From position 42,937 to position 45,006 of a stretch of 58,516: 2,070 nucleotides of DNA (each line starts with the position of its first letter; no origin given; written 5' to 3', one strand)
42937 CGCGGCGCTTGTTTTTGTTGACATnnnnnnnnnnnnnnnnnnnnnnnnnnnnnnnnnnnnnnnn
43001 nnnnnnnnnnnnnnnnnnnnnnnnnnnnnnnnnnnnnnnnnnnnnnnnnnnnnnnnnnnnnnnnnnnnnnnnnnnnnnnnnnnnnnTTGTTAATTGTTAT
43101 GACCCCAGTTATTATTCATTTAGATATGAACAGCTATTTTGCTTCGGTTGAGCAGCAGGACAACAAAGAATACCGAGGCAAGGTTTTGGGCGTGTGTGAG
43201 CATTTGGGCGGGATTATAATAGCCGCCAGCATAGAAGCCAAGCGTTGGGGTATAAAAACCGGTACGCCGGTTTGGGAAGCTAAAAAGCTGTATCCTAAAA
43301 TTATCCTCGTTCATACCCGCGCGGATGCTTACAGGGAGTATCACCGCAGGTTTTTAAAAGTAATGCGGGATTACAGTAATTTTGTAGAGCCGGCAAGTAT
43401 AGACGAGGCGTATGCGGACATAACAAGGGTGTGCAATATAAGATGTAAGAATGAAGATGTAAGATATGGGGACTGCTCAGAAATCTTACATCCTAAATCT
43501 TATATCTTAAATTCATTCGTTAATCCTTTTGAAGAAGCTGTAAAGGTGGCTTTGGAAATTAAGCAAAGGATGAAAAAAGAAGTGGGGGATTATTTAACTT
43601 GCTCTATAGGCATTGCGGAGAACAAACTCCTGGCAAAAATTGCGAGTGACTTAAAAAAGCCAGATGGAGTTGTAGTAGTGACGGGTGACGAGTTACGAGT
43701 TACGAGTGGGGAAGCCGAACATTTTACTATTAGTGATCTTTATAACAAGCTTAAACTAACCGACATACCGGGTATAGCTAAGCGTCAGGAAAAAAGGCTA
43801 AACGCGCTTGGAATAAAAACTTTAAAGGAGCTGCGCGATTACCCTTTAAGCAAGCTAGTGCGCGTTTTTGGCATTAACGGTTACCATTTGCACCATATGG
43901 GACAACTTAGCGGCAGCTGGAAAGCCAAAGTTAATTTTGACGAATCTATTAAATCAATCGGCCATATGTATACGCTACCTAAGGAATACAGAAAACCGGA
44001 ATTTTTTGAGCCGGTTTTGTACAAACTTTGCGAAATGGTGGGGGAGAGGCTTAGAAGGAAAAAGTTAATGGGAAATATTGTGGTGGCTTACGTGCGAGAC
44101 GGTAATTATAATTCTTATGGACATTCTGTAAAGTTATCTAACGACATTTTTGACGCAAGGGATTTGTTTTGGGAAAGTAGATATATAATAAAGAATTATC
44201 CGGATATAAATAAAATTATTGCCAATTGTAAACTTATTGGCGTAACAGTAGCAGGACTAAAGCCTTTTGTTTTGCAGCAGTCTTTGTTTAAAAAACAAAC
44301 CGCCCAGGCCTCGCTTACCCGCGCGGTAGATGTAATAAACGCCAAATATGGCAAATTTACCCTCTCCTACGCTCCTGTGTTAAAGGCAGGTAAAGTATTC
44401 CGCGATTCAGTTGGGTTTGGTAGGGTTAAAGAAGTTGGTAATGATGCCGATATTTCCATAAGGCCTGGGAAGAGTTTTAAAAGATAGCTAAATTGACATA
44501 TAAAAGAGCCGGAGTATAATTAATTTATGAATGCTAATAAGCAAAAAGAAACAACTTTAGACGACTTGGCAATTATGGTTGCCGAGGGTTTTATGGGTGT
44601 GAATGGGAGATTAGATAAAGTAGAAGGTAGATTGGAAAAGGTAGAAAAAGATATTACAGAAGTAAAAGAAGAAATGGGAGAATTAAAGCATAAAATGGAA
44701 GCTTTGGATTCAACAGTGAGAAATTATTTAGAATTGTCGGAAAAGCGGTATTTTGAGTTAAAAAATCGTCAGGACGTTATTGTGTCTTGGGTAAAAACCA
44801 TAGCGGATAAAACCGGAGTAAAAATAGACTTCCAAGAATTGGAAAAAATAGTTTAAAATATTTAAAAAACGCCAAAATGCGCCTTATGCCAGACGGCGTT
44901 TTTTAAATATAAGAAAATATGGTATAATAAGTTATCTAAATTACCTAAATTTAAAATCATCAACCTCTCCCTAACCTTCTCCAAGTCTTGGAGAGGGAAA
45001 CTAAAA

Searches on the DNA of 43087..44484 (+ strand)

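Call 26: search_rna_families(source=L010, start=3230, end=3520, threshold=evalue, max_evalue=10, show_alignments=2)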
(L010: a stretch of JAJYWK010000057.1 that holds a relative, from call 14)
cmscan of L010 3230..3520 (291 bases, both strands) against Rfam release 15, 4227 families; matches with E-value up to 10: 12.
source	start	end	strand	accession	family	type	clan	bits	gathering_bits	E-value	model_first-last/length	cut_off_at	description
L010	3296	3439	+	RF00230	T-box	Cis-reg; leader;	-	55.4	93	1.1e-11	1-219/219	no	T-box leader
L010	3332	3421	+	RF02003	group-II-D1D4-4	Intron;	CL00102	16.6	49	0.11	1-138/138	no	Group II catalytic intron D1-D4-4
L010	3384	3474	+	RF02837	anti-hemB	Gene; sRNA;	-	15.1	49.5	0.38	1-81/81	no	Burkholderia RNA 7 (anti-hemB)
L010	3388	3477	+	RF01772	rnk_pseudo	Cis-reg; leader;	-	14.8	55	4.4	1-108/108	no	Pseudomonas rnk leader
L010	3266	3318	+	RF01726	SAM-II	Cis-reg; riboswitch;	-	12.7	44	9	1-60/60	no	SAM-II riboswitch aptamer (SAM-II long loop)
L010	3373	3431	+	RF01706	Gut-1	Gene; sRNA;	-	12.6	50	8.8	1-77/77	no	Gut-1 RNA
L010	3377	3415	+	RF02628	Hrs1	Gene; sRNA;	-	12.2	56.4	8.4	1-74/74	no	Hfq-regulated sRNA 1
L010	3377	3469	+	RF00624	P9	Gene;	-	11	43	8.4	1-74/74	no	Pseudomonas sRNA P9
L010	3230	3256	+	RF00521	SAM_alpha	Cis-reg; riboswitch;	-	10.8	36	5.9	53-79/79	5'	Alpha-proteobacteria SAM riboswitch aptamer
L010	3489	3500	-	RF01151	snoU82P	Gene; snRNA; snoRNA; CD-box;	-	10.2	42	3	44-55/55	no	Small nucleolar RNA U82P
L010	3323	3351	-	RF01880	Xist_exon1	Gene; lncRNA;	-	8.8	50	6.2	55-85/85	no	X-chromosome inactivation gene exon 1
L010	3230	3321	+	RF00551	bicoid_3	Cis-reg;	-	8.7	91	7.5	454-552/552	5'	Bicoid 3'-UTR regulatory element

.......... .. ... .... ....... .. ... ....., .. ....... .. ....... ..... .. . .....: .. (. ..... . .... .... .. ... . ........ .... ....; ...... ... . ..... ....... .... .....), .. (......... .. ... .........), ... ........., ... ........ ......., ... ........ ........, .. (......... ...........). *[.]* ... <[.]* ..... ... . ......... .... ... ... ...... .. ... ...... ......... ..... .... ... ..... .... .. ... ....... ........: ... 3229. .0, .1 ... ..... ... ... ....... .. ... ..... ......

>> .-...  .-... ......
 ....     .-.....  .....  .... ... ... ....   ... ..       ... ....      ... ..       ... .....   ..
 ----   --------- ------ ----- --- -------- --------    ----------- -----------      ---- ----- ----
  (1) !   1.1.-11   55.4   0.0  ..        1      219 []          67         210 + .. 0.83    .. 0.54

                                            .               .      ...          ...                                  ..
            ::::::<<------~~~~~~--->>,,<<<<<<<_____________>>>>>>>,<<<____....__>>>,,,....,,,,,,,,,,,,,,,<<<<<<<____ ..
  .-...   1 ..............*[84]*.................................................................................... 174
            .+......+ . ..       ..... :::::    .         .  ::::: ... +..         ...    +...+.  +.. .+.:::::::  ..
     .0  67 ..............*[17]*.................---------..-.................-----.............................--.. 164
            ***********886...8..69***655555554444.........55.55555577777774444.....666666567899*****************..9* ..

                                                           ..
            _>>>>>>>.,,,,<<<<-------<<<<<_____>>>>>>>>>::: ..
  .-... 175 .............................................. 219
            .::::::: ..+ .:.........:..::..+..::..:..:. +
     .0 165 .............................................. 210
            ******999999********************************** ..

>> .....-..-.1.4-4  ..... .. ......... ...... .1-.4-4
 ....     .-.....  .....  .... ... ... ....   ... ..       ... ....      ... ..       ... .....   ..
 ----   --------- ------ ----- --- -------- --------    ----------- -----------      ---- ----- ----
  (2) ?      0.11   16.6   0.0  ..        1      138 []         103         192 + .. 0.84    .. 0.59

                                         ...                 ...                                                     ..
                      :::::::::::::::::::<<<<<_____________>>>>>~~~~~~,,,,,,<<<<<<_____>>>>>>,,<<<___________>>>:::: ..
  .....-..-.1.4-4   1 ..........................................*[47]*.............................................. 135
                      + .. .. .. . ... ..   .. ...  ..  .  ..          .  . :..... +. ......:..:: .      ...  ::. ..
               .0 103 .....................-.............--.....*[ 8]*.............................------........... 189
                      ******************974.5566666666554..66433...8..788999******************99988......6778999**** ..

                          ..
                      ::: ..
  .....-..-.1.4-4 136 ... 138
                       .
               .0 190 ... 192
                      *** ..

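Call 27: search_rna_families(source=L003, start=3200, end=3500, threshold=evalue, max_evalue=10, show_alignments=2)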
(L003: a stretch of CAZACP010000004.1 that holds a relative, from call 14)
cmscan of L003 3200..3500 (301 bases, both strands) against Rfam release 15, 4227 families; matches with E-value up to 10: 15.
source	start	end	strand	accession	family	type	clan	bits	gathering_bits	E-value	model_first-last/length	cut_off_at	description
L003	3275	3436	+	RF00230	T-box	Cis-reg; leader;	-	38.2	93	3e-07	1-219/219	no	T-box leader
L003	3235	3271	+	RF04201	MIR7510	Gene; miRNA;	-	26.2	93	0.004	1-79/79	no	MIR7510 microRNA precursor family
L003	3234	3270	-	RF04201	MIR7510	Gene; miRNA;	-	25.8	93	0.0052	1-79/79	no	MIR7510 microRNA precursor family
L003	3406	3478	-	RF03676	MIR5148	Gene; miRNA;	-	21.8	93.5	0.048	1-78/78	no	MIR5148 microRNA precursor family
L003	3233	3275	-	RF00697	mir-186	Gene; miRNA;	-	20.6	70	0.14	1-82/82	no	mir-186 microRNA precursor family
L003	3227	3328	+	RF02319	TtnuHACA12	Gene; snRNA; snoRNA; HACA-box;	-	19.7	80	1.7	1-131/131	no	Tetrahymena snoRNA TtnuHACA12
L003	3435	3500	+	RF03036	osmY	Gene; sRNA;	-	18.9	46.9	0.037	1-72/72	no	osmY RNA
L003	3238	3267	-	RF00963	mir-642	Gene; miRNA;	-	17.8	90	1.3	1-83/83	no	mir-642 microRNA precursor family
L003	3419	3473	+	RF03353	MIR5291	Gene; miRNA;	-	17.6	54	1.9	1-65/65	no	MIR5291 microRNA precursor family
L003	3231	3270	-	RF02268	MtlS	Gene; sRNA;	-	17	80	1.1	1-121/121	no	MtlS RNA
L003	3294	3331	+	RF02975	DUF3800-XI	Gene; sRNA;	-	15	37.8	0.43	1-48/48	no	DUF3800-XI RNA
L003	3239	3266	+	RF03694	mir-266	Gene; miRNA;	-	14.7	80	4.3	1-83/83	no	mir-266 microRNA precursor family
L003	3238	3267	+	RF02095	mir-2985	Gene; miRNA;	-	14.5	68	4.3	1-71/71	no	mir-2985 microRNA precursor family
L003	3425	3466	+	RF03781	mir-4524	Gene; miRNA;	-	13.4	68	6.3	1-84/84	no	mir-4524 microRNA precursor family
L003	3200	3293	+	RF00015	U4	Gene; snRNA; splicing;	CL00007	11.7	46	2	41-138/138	5'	U4 spliceosomal RNA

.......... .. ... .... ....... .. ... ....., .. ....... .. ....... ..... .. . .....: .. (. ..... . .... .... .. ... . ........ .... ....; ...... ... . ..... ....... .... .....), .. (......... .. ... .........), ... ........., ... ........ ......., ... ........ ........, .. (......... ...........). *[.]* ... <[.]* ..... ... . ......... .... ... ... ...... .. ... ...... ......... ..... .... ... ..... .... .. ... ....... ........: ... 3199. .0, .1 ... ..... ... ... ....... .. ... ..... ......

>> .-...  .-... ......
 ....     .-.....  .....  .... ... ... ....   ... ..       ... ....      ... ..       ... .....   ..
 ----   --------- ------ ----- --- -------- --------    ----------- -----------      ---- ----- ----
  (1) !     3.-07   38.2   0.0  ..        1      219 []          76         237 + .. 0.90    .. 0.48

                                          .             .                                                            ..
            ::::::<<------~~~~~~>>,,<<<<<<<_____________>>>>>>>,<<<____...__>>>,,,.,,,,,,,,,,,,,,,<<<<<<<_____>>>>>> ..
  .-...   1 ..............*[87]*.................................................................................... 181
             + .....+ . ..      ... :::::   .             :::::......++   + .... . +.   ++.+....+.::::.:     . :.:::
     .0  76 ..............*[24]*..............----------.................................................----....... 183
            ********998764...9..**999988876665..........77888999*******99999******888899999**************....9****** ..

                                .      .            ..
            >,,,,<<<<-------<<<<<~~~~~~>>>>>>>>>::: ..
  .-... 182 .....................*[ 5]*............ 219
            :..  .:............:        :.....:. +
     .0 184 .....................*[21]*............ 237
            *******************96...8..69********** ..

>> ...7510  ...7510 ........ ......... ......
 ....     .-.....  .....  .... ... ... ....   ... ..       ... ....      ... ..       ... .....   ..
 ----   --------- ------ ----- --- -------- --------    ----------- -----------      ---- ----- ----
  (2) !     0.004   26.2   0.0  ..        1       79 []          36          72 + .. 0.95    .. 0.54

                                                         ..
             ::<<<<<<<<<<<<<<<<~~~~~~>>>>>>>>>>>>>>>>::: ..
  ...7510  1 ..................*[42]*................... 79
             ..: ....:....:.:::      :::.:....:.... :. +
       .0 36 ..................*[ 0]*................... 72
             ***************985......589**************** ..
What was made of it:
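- Closest known: Class I transcriptional T-box leaders. Same: RF00230 matches the orthologs significantly and end to end (calls 26, 27).
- Checked: What puts it beyond chance is its position in a promoter-proximal intergenic leader, the overlap of its pairing partner with a terminator, and above all its conservation in orthologous leaders that score E=1e-11 and 3e-7 against RF00230 (calls 26, 27).
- The orthologous leaders score E=1e-11 and 3e-7 over the whole model (calls 26, 27).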

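Call 66: search_rna_families(sources=[L004, L005, L006, L007, L008, L009, L011], threshold=evalue, max_evalue=0.1)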
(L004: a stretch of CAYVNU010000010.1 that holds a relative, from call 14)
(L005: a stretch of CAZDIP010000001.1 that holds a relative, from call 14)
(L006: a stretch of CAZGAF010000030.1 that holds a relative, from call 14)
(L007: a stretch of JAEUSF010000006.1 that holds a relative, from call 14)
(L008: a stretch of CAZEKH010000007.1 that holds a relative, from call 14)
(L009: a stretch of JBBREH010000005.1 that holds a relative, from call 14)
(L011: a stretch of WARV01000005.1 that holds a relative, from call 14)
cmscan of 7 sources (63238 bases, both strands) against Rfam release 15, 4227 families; matches with E-value up to 0.1: 0.
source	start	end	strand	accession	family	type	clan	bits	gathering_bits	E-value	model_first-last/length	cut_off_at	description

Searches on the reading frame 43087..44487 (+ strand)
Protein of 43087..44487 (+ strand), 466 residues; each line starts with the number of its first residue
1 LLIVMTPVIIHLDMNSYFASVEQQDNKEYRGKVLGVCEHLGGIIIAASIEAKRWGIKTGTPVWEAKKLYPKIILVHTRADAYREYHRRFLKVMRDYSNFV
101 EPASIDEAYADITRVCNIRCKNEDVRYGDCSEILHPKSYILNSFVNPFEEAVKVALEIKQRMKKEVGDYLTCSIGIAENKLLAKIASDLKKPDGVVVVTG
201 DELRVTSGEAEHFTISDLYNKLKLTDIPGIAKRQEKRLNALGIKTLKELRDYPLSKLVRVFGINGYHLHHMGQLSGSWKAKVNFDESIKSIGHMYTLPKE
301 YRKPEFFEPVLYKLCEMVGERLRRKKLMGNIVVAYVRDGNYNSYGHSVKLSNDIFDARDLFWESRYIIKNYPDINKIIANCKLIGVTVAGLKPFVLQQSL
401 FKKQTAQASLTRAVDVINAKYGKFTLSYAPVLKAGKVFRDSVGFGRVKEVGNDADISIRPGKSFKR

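Call 10: search_protein_families(library=pfam, proteins=[window:43087-44487:+], max_evalue=1)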
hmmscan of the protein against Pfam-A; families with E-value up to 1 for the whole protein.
window:43087-44487:+ (466 aa): 8 families
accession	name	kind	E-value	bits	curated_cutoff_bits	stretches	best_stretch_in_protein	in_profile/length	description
PF00817.25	IMS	-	8.3e-39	133.3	23.2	1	12-188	1-148/148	impB/mucB/samB family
PF11799.13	IMS_C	-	2.8e-12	47.4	20.7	1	289-393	2-101/109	impB/mucB/samB family C-terminal domain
PF21999.2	IMS_HHH_1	-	3.7e-06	27.7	27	1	225-271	1-48/53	DNA polymerase-iota, thumb domain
PF11798.14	IMS_HHH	-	0.0022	18.6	24.4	1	221-243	10-32/32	IMS family HHH motif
PF13438.11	DUF4113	-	0.043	14.3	24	1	409-429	2-22/51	Domain of unknown function (DUF4113)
PF11731.14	Cdd1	-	0.052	14.2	25.5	1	223-251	7-35/86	Pathogenicity locus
PF22498.2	FKBP-like_N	-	0.11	12.9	26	1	418-464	7-48/52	FKBP-like, N-terminal domain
PF04994.19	TfoX_C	-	0.21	12.2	23.1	1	223-251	4-32/81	TfoX C-terminal domain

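Call 11: search_protein_families(library=ncbifam, proteins=[window:43087-44487:+], max_evalue=1)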
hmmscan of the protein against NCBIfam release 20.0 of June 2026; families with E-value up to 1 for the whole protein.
window:43087-44487:+ (466 aa): 11 families
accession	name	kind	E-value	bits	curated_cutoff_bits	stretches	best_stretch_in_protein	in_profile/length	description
NF002848.0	PRK03103.1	subfamily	7.1e-71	238.8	381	2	147-439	118-400/410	DNA polymerase IV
NF002492.0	PRK01810.1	equivalog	9.7e-65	218.9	399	2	149-426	125-389/412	DNA polymerase IV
NF010731.0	PRK14133.1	equivalog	8.2e-62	209.5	362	2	149-403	114-348/352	DNA polymerase IV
NF002677.0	PRK02406.1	equivalog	3e-60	204.2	256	2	149-393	121-345/357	DNA polymerase IV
NF003015.0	PRK03858.1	subfamily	1.2e-57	195.8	367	2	151-432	119-386/399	DNA polymerase IV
NF002882.0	PRK03348.1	equivalog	7.4e-52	176.7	389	2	149-412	121-364/461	DNA polymerase IV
NF002751.0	PRK02794.1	equivalog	1e-51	176.2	371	2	154-427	157-413/425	DNA polymerase IV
NF002292.0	PRK01216.1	equivalog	1.5e-42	145.9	339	2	8-121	2-121/351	DNA polymerase IV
NF002883.0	PRK03352.1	equivalog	8.4e-30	104.1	330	2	149-365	118-320/347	DNA polymerase IV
NF002955.0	PRK03609.1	subfamily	5.1e-21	75.1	431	2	11-119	4-114/422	translesion error-prone DNA polymerase V subunit UmuC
TIGR03491.1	TIGR03491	subfamily_domain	0.0055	15.7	97.45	1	222-263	212-250/462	TM0106 family RecB-like putative nuclease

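Call 14: find_related_loci(query=window:43087-44484:+, collection=genome_contigs, flank=4000)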
Query window:43087-44484:+ (466 aa) in genome_contigs; peptide patterns used: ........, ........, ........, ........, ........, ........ (x = any residue, [..] = any of these).
51 stretches matched a pattern; 10 encode a relative of the query (tblastn E <= 1e-3); 10 distinct loci.
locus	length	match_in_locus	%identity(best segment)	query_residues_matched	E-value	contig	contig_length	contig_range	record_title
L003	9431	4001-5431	82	5-466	0e+0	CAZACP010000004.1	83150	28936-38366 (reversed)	MAG TPA_asm: uncultured Candidatus Saccharibacteria bacterium isolate SRP135725_co1_375 genome assembly, contig: NODE_16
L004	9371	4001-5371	82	4-450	0e+0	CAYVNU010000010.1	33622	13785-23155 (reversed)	MAG TPA_asm: uncultured Candidatus Saccharibacteria bacterium isolate SRP278252_co1_309 genome assembly, contig: NODE_19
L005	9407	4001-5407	77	3-466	0e+0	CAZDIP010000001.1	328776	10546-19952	MAG TPA_asm: uncultured Candidatus Saccharibacteria bacterium isolate SRP342105_co1_325 genome assembly, contig: NODE_19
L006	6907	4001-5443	70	3-450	0e+0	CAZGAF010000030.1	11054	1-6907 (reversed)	MAG TPA_asm: uncultured Candidatus Saccharibacteria bacterium isolate SRP170004_co1_518 genome assembly, contig: NODE_95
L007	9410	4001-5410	71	5-450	0e+0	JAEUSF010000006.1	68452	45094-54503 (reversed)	MAG: Candidatus Doudnabacteria bacterium isolate new MAG-296 NODE_6_length_68452_cov_5.097038, whole genome shotgun sequ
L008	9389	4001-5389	66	4-450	0e+0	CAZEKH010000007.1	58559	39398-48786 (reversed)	MAG TPA_asm: uncultured Candidatus Saccharibacteria bacterium isolate SRP292972_co3_39 genome assembly, contig: NODE_444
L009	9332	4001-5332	59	4-449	2e-172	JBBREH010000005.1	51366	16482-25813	MAG: Candidatus Doudnabacteria bacterium isolate Co_metawrap_2493 Cmw_2493_k141_4773030_length_51366_cov_40.9969, whole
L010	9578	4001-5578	52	1-449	1e-161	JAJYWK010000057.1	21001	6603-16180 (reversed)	MAG: bacterium isolate FK3.bin112 NODE_4982_length_21001_cov_2.808230, whole genome shotgun sequence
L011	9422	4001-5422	51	4-450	7e-152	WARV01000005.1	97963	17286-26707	MAG: Patescibacteria group bacterium isolate AMAZON01 genome_5, whole genome shotgun sequence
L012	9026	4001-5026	29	4-393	3e-43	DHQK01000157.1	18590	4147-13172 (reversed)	MAG TPA_asm: Marinilabilia sp. UBA5340 UBA5340_contig_656, whole genome shotgun sequence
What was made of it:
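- On Class III T-box: The host is CPR (call 14).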

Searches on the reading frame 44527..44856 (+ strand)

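Call 10: search_protein_families(library=pfam, proteins=[window:44527-44856:+], max_evalue=1)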
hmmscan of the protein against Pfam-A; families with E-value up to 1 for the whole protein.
window:44527-44856:+ (109 aa): 20 families
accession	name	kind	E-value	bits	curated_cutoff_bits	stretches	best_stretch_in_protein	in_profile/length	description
PF05377.16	FlaC_arch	-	0.00011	22.9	27.8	1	28-70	1-43/55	Flagella accessory protein C (FlaC)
PF15619.11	Lebercilin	-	0.0017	18.4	34.3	1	30-94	120-184/193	Ciliary protein causing Leber congenital amaurosis disease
PF10779.14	XhlA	-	0.0018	18.9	34.7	1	25-64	9-48/67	Haemolysin XhlA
PF25450.1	Rab11-FIP3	-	0.0039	17.9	31.9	1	29-83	56-110/125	Rab11-FIP3-like domain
PF05263.17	DUF722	-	0.0047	17.5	29.8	1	37-104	52-120/134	Protein of unknown function (DUF722)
PF13874.11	Nup54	-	0.01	16.3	30.5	1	13-101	22-106/140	Nucleoporin complex subunit 54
PF00804.31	Syntaxin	-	0.014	15.6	26.7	1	35-99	3-66/157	Syntaxin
PF09762.14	CCDC93_CC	-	0.016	14.7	30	1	29-78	371-420/429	CCDC93 coiled-coil domain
PF06103.16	DUF948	-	0.017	15.7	37.2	1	14-65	13-64/89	Bacterial protein of unknown function (DUF948)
PF17675.6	APG6_N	-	0.018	15.9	45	1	31-83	64-116/132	Apg6 coiled-coil region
PF22794.1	jr-ZPR1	-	0.029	14.7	27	1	25-101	29-109/125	ZPR1 jelly-roll domain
PF24151.2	ArlX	-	0.034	14.1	28.7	1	26-66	59-100/229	ArlX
PF07889.17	DUF1664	-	0.038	14.5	34.6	1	25-65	64-104/124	Protein of unknown function (DUF1664)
PF01519.22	DUF16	-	0.062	14.2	40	0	35-86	35-86/104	Protein of unknown function DUF16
PF23991.1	DUF7310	-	0.065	14.2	40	1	25-61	35-71/83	Coiled-coil region of unknown function (DUF7310)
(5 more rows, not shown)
